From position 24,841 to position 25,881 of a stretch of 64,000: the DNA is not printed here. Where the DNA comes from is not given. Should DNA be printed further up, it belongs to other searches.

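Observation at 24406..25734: RRE (PqqD-like) fused to a CxxC thioredoxin fold, a candidate leader-guided disulfide-forming enzyme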

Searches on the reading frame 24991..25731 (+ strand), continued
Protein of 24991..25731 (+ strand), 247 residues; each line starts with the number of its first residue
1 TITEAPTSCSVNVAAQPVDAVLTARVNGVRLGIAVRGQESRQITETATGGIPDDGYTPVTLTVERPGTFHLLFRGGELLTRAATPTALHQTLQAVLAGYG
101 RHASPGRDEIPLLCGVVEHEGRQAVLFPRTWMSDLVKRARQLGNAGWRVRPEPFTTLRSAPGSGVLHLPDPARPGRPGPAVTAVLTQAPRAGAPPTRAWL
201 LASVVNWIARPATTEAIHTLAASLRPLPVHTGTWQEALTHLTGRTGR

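Call 97: find_encoding_contigs(protein=P0068, flank=5000, max_places=2)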
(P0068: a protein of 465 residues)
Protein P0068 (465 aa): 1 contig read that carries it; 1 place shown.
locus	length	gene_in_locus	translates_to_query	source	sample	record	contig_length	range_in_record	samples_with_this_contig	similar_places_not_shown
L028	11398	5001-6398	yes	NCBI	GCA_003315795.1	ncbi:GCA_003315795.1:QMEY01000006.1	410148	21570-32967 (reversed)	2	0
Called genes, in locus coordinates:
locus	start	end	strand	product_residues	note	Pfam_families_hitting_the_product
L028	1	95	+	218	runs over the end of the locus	PF00072:Response_reg, PF00486:Trans_reg_C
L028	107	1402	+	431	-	PF00672:HAMP, PF00512:HisKA (weak), PF02518:HATPase_c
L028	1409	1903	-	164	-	PF04978:MST, PF12867:DinB_2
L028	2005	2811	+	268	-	PF04672:Methyltransf_19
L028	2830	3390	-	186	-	-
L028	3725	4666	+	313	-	PF02541:Ppx-GppA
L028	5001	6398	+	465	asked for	-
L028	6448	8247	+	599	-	PF00005:ABC_tran, PF02463:SMC_N (faint), PF13304:AAA_21 (weak)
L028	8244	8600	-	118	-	PF00196:GerE, PF04545:Sigma70_r4 (weak), PF08281:Sigma70_r4_2 (weak)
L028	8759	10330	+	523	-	PF02687:FtsX, PF12704:MacB_PCD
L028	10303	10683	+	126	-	PF02687:FtsX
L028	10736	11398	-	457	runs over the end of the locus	PF03055:RPE65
